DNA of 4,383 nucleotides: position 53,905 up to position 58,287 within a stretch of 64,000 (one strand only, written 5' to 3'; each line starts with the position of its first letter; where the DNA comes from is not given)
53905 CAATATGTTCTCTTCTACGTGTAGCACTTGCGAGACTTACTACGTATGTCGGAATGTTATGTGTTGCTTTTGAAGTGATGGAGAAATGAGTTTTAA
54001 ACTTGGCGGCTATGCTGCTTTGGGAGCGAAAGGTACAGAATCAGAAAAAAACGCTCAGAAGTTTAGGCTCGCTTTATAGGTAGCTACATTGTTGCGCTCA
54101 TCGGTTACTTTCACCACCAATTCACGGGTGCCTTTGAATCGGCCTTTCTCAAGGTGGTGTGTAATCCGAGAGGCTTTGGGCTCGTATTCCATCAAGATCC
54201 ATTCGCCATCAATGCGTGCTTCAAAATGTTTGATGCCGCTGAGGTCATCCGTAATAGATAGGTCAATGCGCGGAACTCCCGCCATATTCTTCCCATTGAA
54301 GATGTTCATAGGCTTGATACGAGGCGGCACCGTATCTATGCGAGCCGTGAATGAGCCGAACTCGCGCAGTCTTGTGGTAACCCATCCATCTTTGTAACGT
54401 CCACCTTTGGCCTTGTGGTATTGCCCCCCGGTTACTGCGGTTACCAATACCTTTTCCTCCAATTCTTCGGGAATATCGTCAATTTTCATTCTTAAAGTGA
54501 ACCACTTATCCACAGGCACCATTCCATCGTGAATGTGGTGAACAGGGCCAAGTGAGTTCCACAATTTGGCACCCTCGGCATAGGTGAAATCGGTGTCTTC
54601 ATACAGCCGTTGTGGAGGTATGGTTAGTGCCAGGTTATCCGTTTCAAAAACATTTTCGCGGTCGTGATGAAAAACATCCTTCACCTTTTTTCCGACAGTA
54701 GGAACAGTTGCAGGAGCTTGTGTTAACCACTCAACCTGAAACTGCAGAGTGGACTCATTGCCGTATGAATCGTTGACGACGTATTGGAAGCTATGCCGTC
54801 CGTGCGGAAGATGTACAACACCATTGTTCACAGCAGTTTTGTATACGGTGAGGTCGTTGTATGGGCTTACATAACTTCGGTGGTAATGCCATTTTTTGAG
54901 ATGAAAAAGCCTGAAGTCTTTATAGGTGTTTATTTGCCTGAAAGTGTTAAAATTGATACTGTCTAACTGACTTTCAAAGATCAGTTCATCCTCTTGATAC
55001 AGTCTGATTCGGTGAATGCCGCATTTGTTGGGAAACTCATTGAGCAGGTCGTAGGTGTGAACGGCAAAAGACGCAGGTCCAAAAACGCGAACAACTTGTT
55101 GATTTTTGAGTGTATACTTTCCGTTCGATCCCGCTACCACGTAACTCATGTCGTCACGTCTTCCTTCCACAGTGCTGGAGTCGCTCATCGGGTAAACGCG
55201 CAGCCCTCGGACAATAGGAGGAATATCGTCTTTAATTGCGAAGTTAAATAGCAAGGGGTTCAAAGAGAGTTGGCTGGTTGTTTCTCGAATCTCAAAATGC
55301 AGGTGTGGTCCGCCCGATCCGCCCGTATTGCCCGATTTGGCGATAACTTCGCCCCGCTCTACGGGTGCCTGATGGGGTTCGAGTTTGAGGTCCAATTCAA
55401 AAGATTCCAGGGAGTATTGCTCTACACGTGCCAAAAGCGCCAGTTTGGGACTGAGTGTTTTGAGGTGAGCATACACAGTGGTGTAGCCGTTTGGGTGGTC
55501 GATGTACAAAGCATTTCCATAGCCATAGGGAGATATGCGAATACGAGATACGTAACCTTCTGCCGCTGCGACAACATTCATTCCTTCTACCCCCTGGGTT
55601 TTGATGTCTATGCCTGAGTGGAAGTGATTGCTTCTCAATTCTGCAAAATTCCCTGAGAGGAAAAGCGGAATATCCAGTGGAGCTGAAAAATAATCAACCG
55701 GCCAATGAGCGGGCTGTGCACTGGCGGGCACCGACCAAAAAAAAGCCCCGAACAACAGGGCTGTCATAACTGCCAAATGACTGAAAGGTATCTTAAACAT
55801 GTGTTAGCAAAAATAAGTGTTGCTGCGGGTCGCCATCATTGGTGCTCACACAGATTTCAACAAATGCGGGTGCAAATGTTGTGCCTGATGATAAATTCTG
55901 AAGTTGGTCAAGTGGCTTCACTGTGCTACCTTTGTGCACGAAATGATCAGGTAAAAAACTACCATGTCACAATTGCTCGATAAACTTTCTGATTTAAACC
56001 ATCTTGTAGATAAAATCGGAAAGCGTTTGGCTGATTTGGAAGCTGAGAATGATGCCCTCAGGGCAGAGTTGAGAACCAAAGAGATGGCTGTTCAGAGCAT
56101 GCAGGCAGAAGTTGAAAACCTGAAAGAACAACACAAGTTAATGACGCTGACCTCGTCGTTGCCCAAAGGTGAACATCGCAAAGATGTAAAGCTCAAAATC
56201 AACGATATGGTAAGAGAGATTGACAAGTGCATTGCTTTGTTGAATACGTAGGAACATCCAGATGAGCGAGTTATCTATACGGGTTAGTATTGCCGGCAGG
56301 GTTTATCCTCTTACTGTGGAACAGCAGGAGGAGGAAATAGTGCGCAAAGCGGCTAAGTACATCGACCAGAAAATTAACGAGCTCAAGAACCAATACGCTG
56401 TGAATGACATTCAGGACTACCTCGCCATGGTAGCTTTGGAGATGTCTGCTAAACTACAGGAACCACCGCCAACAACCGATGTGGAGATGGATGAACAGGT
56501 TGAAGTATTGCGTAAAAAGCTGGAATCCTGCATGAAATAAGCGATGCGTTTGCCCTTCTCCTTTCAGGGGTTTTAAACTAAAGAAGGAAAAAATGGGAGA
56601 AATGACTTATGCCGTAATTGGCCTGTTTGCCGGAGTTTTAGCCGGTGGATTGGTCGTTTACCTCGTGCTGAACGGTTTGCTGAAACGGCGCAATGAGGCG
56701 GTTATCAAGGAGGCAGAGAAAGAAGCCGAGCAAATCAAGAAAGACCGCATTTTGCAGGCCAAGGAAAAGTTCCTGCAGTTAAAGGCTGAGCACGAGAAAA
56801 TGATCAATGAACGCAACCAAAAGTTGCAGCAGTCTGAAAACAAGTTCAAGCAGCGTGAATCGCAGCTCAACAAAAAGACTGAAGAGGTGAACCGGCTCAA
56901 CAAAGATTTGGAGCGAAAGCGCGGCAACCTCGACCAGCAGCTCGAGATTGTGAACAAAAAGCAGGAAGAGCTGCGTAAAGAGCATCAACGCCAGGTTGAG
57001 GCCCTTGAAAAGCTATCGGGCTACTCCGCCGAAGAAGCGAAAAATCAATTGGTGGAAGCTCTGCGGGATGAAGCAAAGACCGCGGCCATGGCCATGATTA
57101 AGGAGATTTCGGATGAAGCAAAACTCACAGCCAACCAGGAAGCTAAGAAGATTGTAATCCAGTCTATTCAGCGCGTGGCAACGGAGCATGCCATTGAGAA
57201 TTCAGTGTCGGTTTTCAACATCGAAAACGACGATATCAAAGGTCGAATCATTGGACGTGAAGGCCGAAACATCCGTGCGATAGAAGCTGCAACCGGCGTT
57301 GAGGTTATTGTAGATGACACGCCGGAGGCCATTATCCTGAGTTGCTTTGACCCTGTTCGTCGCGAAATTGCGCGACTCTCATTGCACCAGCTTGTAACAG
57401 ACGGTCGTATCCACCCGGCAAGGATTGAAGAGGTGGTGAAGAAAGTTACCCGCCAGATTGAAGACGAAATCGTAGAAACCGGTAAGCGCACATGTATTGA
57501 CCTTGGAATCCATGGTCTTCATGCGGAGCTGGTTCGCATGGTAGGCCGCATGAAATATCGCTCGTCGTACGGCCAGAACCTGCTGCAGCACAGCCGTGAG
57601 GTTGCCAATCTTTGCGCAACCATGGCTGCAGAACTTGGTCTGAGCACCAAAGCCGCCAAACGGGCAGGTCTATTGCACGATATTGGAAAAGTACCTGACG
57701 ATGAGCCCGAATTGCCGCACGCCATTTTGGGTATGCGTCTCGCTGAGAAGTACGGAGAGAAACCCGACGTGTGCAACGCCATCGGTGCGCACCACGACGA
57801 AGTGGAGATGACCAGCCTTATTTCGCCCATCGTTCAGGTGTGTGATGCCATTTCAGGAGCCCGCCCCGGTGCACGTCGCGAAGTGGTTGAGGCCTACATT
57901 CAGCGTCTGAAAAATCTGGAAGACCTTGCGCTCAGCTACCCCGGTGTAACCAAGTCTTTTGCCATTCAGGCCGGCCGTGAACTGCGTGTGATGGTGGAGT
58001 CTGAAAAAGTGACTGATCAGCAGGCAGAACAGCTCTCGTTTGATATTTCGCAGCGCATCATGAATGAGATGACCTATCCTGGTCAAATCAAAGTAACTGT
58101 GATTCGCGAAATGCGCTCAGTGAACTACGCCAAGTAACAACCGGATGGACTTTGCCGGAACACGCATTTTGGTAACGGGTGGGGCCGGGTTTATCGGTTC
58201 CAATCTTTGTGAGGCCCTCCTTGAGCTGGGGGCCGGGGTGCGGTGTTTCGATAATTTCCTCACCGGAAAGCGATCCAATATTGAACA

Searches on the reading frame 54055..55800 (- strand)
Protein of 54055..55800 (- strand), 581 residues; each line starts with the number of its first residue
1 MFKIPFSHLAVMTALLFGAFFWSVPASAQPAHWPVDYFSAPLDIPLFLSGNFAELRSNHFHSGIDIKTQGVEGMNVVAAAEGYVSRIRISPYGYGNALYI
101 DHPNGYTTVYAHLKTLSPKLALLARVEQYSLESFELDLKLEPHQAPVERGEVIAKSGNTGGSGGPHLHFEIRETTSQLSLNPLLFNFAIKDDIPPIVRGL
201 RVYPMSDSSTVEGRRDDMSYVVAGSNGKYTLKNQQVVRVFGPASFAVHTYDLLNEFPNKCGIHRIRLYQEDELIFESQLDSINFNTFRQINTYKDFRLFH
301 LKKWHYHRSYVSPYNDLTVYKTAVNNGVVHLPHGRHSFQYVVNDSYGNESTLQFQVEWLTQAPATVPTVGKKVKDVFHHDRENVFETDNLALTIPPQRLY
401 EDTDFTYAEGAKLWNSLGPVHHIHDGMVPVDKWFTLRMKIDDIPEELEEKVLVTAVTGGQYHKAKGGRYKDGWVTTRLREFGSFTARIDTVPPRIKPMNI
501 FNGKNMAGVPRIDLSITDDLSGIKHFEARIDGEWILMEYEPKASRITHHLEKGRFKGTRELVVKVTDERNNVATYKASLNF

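Call 31: search_protein_families(library=pfam, proteins=[window:54055-55800:-], max_evalue=0.0001)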
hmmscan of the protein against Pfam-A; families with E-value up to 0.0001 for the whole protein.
window:54055-55800:- (581 aa): 1 family
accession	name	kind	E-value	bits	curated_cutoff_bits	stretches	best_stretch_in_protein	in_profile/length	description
PF01551.29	Peptidase_M23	-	4.4e-21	75.3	28.7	2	60-117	2-56/96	Peptidase family M23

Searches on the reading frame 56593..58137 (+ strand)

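Call 31: search_protein_families(library=pfam, proteins=[window:56593-58137:+], max_evalue=0.0001)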
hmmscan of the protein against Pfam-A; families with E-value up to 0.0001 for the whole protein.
window:56593-58137:+ (514 aa): 4 families
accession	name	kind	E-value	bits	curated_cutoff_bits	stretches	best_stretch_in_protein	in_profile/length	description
PF12072.13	RNase_Y_N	-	2.6e-37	128.7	32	1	7-199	6-201/201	RNase Y N-terminal region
PF01966.28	HD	-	5.2e-18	65.9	22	1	331-421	2-114/116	HD domain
PF00013.35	KH_1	-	2.6e-06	27.5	21.5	1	215-256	10-56/66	KH domain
PF08668.18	HDOD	-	4.8e-05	23.4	22.9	0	328-367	93-133/196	HDOD domain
